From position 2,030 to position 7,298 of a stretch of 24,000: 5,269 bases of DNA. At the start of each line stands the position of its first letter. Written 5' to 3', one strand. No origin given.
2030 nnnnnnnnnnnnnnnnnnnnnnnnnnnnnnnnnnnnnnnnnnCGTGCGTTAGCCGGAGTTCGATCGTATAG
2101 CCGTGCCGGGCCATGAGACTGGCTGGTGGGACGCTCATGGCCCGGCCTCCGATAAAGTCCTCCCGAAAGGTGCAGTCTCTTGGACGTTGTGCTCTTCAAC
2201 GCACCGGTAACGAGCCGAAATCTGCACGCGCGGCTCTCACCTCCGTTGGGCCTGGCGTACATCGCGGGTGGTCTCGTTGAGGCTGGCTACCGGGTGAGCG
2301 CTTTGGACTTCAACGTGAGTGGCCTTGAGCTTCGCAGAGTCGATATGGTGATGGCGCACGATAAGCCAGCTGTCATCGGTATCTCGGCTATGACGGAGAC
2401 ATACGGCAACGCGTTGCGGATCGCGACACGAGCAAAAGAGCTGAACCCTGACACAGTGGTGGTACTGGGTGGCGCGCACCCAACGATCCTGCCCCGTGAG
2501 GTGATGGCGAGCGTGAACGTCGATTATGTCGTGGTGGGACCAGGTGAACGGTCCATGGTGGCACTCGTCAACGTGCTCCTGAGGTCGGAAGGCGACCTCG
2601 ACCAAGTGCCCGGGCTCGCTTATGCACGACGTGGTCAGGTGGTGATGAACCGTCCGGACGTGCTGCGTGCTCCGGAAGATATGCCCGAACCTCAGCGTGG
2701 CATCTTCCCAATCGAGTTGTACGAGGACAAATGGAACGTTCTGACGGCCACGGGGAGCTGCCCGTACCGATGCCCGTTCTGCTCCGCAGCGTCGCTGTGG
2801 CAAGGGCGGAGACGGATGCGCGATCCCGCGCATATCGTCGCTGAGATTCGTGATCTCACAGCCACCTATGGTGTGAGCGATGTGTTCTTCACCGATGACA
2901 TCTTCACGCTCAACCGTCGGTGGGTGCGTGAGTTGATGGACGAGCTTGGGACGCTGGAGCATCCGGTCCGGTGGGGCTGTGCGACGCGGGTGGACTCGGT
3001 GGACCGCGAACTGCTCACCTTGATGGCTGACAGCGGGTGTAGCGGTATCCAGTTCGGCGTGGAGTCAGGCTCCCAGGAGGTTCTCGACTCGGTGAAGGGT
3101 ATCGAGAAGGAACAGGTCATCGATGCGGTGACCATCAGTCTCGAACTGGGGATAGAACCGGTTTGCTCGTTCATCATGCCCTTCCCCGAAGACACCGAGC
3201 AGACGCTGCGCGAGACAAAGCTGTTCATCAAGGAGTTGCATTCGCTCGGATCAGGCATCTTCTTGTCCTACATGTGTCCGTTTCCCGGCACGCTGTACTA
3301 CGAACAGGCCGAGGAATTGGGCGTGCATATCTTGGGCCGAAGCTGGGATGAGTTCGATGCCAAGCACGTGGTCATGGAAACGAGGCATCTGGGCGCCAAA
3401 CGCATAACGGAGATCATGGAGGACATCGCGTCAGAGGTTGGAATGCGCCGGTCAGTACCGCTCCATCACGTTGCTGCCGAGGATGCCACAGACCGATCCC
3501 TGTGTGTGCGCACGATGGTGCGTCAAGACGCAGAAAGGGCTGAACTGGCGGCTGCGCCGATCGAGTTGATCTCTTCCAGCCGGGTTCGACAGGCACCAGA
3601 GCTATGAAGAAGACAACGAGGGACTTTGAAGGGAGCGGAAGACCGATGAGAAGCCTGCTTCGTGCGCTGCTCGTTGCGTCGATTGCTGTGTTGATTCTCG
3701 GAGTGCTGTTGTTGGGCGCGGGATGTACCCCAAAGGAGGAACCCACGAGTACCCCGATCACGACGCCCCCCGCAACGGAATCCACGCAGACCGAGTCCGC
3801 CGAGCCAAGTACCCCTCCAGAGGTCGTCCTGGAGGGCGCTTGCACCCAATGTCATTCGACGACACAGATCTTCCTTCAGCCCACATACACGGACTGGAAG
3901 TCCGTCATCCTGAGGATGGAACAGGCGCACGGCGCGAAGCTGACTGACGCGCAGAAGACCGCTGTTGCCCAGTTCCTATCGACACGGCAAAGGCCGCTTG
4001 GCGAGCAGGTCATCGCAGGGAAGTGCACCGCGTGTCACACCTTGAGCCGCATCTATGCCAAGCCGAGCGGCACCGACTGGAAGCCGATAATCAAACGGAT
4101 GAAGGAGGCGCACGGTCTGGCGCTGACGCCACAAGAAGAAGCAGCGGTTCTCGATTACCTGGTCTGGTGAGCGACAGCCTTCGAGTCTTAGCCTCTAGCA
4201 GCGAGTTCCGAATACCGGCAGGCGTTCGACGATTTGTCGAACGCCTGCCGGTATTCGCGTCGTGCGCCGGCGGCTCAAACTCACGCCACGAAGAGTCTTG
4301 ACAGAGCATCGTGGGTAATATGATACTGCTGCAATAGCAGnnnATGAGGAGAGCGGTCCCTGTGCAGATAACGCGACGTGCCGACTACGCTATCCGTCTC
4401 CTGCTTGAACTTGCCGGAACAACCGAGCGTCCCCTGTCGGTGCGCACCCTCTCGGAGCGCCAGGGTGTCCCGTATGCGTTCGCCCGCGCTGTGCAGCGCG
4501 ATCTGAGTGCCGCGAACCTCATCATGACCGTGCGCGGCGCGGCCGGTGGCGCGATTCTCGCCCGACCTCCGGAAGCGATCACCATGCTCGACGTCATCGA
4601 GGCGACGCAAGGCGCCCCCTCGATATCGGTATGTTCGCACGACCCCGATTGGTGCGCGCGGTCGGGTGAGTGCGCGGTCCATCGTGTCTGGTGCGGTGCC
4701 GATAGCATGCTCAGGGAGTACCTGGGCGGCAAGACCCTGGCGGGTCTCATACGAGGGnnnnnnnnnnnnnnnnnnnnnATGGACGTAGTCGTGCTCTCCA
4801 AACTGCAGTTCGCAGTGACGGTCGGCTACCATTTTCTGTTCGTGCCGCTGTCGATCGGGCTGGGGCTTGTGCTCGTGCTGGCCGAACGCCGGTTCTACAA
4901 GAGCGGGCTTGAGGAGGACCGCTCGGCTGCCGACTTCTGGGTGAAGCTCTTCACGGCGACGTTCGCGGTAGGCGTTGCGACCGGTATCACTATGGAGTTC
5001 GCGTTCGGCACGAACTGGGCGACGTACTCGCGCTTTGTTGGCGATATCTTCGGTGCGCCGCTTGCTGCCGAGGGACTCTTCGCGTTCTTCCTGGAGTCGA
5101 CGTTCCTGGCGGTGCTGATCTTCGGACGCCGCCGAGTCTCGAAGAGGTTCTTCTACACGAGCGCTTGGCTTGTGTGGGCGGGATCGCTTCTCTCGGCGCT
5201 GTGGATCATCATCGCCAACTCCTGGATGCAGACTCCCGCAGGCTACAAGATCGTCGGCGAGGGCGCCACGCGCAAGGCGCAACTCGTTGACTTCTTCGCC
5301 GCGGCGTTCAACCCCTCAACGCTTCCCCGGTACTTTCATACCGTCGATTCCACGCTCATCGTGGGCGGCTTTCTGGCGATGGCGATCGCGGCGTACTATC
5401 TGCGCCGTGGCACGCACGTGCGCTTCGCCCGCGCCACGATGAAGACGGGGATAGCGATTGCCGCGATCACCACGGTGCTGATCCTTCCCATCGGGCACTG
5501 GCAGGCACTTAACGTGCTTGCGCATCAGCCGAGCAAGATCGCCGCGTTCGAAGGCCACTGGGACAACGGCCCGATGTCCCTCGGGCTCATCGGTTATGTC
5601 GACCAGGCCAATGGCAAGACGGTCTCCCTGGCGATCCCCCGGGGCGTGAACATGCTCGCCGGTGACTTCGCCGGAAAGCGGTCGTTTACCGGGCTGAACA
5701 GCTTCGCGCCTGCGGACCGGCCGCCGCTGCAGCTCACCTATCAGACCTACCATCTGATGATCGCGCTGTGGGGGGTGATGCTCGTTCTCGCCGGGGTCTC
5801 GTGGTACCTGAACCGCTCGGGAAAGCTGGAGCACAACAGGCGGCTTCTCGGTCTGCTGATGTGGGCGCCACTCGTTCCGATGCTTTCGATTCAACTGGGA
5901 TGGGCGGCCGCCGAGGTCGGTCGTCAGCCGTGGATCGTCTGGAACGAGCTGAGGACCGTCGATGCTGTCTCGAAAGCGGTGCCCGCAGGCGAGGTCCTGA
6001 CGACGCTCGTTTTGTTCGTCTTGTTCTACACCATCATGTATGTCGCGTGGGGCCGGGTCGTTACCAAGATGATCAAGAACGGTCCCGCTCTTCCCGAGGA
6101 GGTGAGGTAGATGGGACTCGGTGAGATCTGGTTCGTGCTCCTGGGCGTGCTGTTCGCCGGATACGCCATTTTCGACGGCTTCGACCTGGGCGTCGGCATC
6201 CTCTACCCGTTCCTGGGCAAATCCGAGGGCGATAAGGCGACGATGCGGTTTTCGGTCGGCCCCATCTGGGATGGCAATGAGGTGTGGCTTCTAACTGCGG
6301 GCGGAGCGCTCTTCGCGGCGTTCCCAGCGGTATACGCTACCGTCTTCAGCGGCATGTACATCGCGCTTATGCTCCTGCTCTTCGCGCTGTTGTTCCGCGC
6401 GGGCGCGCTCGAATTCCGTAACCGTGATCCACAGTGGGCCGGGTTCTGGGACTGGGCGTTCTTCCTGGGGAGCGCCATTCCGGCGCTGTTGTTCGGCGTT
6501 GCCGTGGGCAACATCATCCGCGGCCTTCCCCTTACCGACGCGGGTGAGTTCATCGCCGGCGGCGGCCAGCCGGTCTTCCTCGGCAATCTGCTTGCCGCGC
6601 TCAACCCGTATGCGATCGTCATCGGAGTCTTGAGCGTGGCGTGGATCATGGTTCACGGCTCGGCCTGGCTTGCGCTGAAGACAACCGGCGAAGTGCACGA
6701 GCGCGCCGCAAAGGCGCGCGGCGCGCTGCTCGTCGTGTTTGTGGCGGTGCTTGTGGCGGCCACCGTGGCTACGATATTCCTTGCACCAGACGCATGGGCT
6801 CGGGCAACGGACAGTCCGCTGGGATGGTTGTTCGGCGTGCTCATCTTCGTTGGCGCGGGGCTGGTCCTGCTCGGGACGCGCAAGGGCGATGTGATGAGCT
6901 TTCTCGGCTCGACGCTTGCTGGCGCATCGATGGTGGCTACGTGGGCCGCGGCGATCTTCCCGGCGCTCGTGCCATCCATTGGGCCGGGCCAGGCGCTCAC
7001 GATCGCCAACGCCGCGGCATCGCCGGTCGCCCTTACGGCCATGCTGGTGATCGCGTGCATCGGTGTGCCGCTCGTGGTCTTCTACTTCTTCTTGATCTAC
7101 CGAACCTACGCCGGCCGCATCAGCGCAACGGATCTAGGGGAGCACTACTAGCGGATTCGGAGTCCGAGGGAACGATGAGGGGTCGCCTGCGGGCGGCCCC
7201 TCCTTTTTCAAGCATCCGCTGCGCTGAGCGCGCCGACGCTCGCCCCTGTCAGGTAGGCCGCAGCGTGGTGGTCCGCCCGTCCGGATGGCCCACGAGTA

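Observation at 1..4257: AOR-family pterin enzyme co-encoded with a B12-radical SAM enzyme and an exported dihaem cytochrome c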

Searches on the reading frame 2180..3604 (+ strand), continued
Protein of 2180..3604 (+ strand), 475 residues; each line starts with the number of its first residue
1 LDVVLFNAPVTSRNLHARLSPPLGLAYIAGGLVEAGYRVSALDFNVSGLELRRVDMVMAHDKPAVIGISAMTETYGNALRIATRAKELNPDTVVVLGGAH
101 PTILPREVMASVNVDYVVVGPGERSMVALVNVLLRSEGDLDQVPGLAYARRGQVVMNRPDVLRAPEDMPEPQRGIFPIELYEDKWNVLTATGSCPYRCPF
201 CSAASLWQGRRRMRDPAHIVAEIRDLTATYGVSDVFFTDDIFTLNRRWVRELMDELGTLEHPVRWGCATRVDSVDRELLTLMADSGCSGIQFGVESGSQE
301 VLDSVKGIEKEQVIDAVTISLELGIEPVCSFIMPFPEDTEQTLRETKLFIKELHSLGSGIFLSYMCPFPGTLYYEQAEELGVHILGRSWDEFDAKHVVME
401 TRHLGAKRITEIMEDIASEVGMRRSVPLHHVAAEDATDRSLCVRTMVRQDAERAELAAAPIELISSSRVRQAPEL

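Call 69: fold_search(model_id=the predicted structure, library=pdb)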
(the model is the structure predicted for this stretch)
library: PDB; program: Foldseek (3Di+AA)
matches with E <= 10: 1732; with E <= 0.001: 66
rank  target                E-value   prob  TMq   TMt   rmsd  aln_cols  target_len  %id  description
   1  6fd2_A                5.8e-21  1.00  0.71  0.74   4.5       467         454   22  Radical SAM 1,2-diol dehydratase AprD4 in complex with its substrate paromamine (released 2018-01-17)
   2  6wte_A                6.9e-21  1.00  0.68  0.58   6.9       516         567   20  Structure of radical S-adenosylmethionine methyltransferase, TsrM, from Kitasatospora setae with cobalamin and [4Fe-4S (released 2020-12-23)
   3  6fd2_B                7.8e-20  1.00  0.68  0.71   4.4       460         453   23  Radical SAM 1,2-diol dehydratase AprD4 in complex with its substrate paromamine (released 2018-01-17)
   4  6wte_B                1.4e-19  1.00  0.67  0.61   6.1       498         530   19  Structure of radical S-adenosylmethionine methyltransferase, TsrM, from Kitasatospora setae with cobalamin and [4Fe-4S (released 2020-12-23)
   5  6wtf_B                1.6e-19  1.00  0.66  0.59   6.2       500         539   19  Structure of radical S-adenosylmethionine methyltransferase, TsrM, from Kitasatospora setae with tryptophan substrate  (released 2020-12-23)
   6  6wtf_A                2.0e-19  1.00  0.69  0.61   5.7       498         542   19  Structure of radical S-adenosylmethionine methyltransferase, TsrM, from Kitasatospora setae with tryptophan substrate  (released 2020-12-23)
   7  9ccb                  2.3e-19  1.00  0.64  0.72   8.0       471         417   23  X-ray crystal structure of methyl-coenzyme M reductase glutamine methylase (MgmA) from Methanothermobacter marburgensis  (released 2025-01-01)
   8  9n1c                  6.6e-19  1.00  0.68  0.53   4.6       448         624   18  Crystal structure of CysS from Corallococcus sp. CA054B with 5'-deoxyadenosine, methionine, and pantetheinylated 3-ethox (released 2026-01-28)
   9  9n1b                  5.3e-18  1.00  0.66  0.52   4.7       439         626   18  Crystal structure of CysS from Corallococcus sp. CA054B with 5'-deoxyadenosine, methionine, and pantetheinylated 3-metho (released 2026-01-28)
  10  9n1d                  6.0e-18  1.00  0.66  0.51   4.7       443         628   18  Crystal structure of CysS from Corallococcus sp. CA054B with 5'-deoxyadenosine and methionine bound (released 2026-01-28)
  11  5ul2                  6.7e-18  1.00  0.66  0.45   6.0       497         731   18  Structure of Apo, SeMet-labeled Cobalamin-dependent S-adenosylmethionine radical enzyme OxsB (released 2017-04-19)
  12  5ul3                  1.4e-17  1.00  0.62  0.42  12.9       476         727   20  Structure of Cobalamin-dependent S-adenosylmethionine radical enzyme OxsB with aqua-cobalamin bound (released 2017-04-19)
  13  5ul4                  2.8e-17  1.00  0.65  0.45   6.2       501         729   18  Structure of Cobalamin-dependent S-adenosylmethionine radical enzyme OxsB with aqua-cobalamin and S-adenosylmethionine b (released 2017-04-19)
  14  7kdy_A                1.5e-16  1.00  0.65  0.49   5.5       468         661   19  Crystal structure of Streptomyces tokunonesis TokK with hydroxycobalamin, 5'-deoxyadenosine, methionine, and (2R)-pant (released 2022-01-12)
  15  7kdx_A                2.4e-16  1.00  0.65  0.49   5.2       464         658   19  Crystal structure of Streptomyces tokunonesis TokK with hydroxycobalamin, 5'-deoxyadenosine, and methionine (released 2022-01-12)
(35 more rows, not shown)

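Call 91: search_protein_families(library=pfam, proteins=[L040:2623-4218:+, L040:4225-6300:+, L040:11205-12071:+, L040:12017-12913:+, L040:13442-14857:+, L037:5107-5577:+, L037:5588-6337:+, L037:6383-8458:+, L037:8528-9424:+, L040:1648-2523:+], max_evalue=0.001)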
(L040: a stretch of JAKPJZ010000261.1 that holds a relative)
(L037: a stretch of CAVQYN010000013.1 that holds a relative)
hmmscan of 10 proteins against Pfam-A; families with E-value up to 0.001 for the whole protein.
L040:2623-4218:+ (531 aa): 0 families

L040:4225-6300:+ (691 aa): 0 families

L040:11205-12071:+ (288 aa): 9 families
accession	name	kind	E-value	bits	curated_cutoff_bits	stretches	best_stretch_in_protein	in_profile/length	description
PF13247.11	Fer4_11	-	1.9e-17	63.7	26.2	1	92-178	4-91/100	4Fe-4S dicluster domain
PF13237.11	Fer4_10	-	5.8e-10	39.4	25.5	2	50-110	3-52/53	4Fe-4S dicluster domain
PF12838.12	Fer4_7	-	1.3e-08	35.6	27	2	97-142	1-50/52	4Fe-4S dicluster domain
PF12797.12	Fer4_2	-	9.7e-08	31.9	24.5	1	122-142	2-22/22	4Fe-4S binding domain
PF14697.11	Fer4_21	-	1.4e-06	28.7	35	0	97-146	7-57/59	4Fe-4S dicluster domain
PF00037.32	Fer4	-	1.6e-06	28.1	21.1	1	124-142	2-20/24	4Fe-4S binding domain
PF13187.11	Fer4_9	-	9.2e-06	26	27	0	55-113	1-50/52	4Fe-4S dicluster domain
PF12837.12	Fer4_6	-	3.7e-05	23.9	25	1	126-142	5-21/24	4Fe-4S binding domain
PF10518.14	TAT_signal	-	0.00016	21.9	22.7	1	12-30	2-20/21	TAT (twin-arginine translocation) pathway signal sequence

L040:12017-12913:+ (298 aa): 14 families
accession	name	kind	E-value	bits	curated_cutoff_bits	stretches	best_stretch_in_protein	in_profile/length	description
PF13183.11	Fer4_8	-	9.4e-11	42.5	27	1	206-273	3-66/68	4Fe-4S dicluster domain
PF13534.11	Fer4_17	-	3e-09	37.7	22.2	1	207-275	1-60/61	4Fe-4S dicluster domain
PF13237.11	Fer4_10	-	2.2e-08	34.3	25.5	1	206-272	7-53/53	4Fe-4S dicluster domain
PF12838.12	Fer4_7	-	3.8e-08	34.1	27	1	208-273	2-50/52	4Fe-4S dicluster domain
PF00037.32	Fer4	-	4.1e-08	33.1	21.1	1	206-219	6-19/24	4Fe-4S binding domain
PF13484.11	Fer4_16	-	8.2e-08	33.4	30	1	208-273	2-65/66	4Fe-4S double cluster binding domain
PF12837.12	Fer4_6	-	1.5e-07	31.4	25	1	206-219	7-20/24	4Fe-4S binding domain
PF12797.12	Fer4_2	-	1.6e-07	31.3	24.5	1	206-219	8-21/22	4Fe-4S binding domain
PF13187.11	Fer4_9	-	2.3e-07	31.2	27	1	207-274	1-50/52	4Fe-4S dicluster domain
PF12800.12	Fer4_4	-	1.6e-06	28.3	24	0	206-219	2-15/17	4Fe-4S binding domain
PF14697.11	Fer4_21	-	1.2e-05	25.8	35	0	204-220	37-53/59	4Fe-4S dicluster domain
PF25160.1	LdpA_Fe-S-bd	-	0.00012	22.2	27.6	0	204-220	24-40/49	LdpA Fe-S cluster-binding domain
PF17179.9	Fer4_22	-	0.00046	21.4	27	0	205-220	78-93/95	4Fe-4S dicluster domain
PF12798.12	Fer4_3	-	0.0005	21.1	27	0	208-219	1-12/15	4Fe-4S binding domain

L040:13442-14857:+ (471 aa): 1 family
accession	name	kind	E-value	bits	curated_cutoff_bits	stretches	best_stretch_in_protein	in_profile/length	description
PF00374.24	NiFeSe_Hases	-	3.3e-40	138.9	25.8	2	41-117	1-77/508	Nickel-dependent hydrogenase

L037:5107-5577:+ (156 aa): 0 families

L037:5588-6337:+ (249 aa): 10 families
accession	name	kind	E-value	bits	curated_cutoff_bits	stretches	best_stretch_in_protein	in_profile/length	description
PF12838.12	Fer4_7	-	5e-13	49.7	27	1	133-180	2-51/52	4Fe-4S dicluster domain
PF13237.11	Fer4_10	-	2.9e-12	46.8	25.5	1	130-178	6-53/53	4Fe-4S dicluster domain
PF00037.32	Fer4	-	1.6e-10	40.8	21.1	1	161-180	2-21/24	4Fe-4S binding domain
PF12837.12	Fer4_6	-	1.7e-10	40.8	25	1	161-178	3-20/24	4Fe-4S binding domain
PF12797.12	Fer4_2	-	3.1e-10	39.8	24.5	2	161-179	4-22/22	4Fe-4S binding domain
PF13187.11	Fer4_9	-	8.7e-09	35.7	27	1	133-179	2-49/52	4Fe-4S dicluster domain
PF13247.11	Fer4_11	-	1.5e-08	35.2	26.2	1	129-212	6-95/100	4Fe-4S dicluster domain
PF12800.12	Fer4_4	-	7.8e-08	32.5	24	0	165-178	2-15/17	4Fe-4S binding domain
PF25160.1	LdpA_Fe-S-bd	-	1.3e-05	25.3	27.6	1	139-181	6-42/49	LdpA Fe-S cluster-binding domain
PF14697.11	Fer4_21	-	5.5e-05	23.7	35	1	130-179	5-53/59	4Fe-4S dicluster domain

L037:6383-8458:+ (691 aa): 2 families
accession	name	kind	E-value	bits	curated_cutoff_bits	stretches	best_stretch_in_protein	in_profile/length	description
PF02730.20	AFOR_N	-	1.4e-67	227.7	29.8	1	7-203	1-198/199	Aldehyde ferredoxin oxidoreductase, N-terminal domain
PF01314.23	AFOR_C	-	1.2e-45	156.7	27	1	267-676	34-385/385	Aldehyde ferredoxin oxidoreductase, domains 2 & 3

L037:8528-9424:+ (298 aa): 0 families

L040:1648-2523:+ (291 aa): 0 families

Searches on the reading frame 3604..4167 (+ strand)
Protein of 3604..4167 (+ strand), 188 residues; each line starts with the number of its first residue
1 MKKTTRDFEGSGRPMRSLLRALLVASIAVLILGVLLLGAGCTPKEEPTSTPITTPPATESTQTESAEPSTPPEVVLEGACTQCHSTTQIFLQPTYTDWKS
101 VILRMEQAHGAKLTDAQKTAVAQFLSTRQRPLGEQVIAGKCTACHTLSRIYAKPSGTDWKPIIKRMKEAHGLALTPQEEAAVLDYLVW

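Call 7: search_protein_families(library=pfam, proteins=[window:3604-4167:+], max_evalue=0.01)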
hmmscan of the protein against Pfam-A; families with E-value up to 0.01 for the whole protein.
window:3604-4167:+ (188 aa): 7 families
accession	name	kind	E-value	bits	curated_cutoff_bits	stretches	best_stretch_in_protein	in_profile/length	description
PF09098.15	Dehyd-heme_bind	-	5.2e-14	52.7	25.2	1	133-186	3-63/167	Quinohemoprotein amine dehydrogenase A, alpha subunit, haem binding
PF09699.15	Paired_CXXCH_1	-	0.00021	21.4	20.6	0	75-86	4-15/41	Doubled CXXCH motif (Paired_CXXCH_1)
PF09626.15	DHC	-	0.00071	21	22.2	0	79-133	4-59/116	Dihaem cytochrome c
PF13442.11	Cytochrome_CBB3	-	0.0032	18.2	27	0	133-161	6-34/68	Cytochrome C oxidase, cbb3-type, subunit III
PF14522.11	Cytochrome_C7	-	0.004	17.4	24.8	0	77-147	13-50/67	Cytochrome c7 and related cytochrome c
PF22113.1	Mtrc-MtrF_II-IV_dom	-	0.0064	16.5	30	0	79-177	30-119/176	Outer membrane cytochrome MtrC/MtrF-like, domains II/IV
PF14376.11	Haem_bd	-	0.0097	16.3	27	0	59-89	20-51/133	Haem-binding domain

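Call 8: search_protein_families(library=ncbifam, proteins=[window:3604-4167:+], max_evalue=0.01)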
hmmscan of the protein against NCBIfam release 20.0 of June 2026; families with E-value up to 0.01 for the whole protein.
window:3604-4167:+ (188 aa): 4 families
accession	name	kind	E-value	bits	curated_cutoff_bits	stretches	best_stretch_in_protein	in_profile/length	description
NF052246.1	SorB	equivalog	6.9e-17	61.3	93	2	64-127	13-78/80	SorB family sulfite dehydrogenase c-type cytochrome subunit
TIGR03908.1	QH_alpha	equivalog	6.3e-13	48.1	274.35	2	131-186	6-68/510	quinohemoprotein amine dehydrogenase subunit alpha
NF045774.1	cytochro_C551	exception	0.00019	21.3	118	0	28-86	6-56/110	cytochrome c551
NF047631.1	SodCMycob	equivalog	0.0051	16.4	230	1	25-70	11-55/236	superoxide dismutase[Cu-Zn]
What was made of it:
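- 3646..4170 (+): Exported dihaem cytochrome c, probably a lipoprotein (signal peptide ending LLGAGC at 3709-3726, then a Thr/Pro/Glu-rich tether). It has two SorB-like haem domains, with CxxCH at 3841-3855 and 4024-4038. An alternative start is ATG 3604. NCBIfam SorB 7e-17, below cut-off (calls 7, 8).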

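Call 11: find_encoding_contigs(protein=window:3604-4167:+, flank=10000, max_places=6)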
Protein window:3604-4167:+ (188 aa): no gene with exactly this product is on record in the collection.
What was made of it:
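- Tried and rejected: The 188-aa form of the cytochrome c is not on record (call 11).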

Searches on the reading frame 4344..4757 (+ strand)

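Call 7: search_protein_families(library=pfam, proteins=[window:4344-4757:+], max_evalue=0.01)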
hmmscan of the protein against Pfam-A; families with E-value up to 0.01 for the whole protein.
window:4344-4757:+ (138 aa): 1 family
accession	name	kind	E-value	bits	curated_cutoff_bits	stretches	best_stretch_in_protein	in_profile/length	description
PF02082.26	Rrf2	-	2.7e-30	105.7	30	1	9-137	1-131/132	Iron-dependent Transcriptional regulator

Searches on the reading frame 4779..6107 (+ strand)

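Call 7: search_protein_families(library=pfam, proteins=[window:4779-6107:+], max_evalue=0.01)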
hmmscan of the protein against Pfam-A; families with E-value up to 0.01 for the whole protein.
window:4779-6107:+ (443 aa): 1 family
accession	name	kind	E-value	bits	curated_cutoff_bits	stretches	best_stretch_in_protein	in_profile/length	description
PF01654.22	Cyt_bd_oxida_I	-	1.2e-140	469.2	26.2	1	6-436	1-418/418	Cytochrome bd terminal oxidase subunit I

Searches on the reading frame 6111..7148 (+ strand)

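Call 7: search_protein_families(library=pfam, proteins=[window:6111-7148:+], max_evalue=0.01)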
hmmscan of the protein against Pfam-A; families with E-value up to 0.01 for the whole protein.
window:6111-7148:+ (346 aa): 1 family
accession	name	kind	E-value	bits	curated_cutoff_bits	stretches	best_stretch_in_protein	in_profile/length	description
PF02322.20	Cyt_bd_oxida_II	-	2.2e-91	306.8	35.6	1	5-332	3-301/302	Cytochrome bd terminal oxidase subunit II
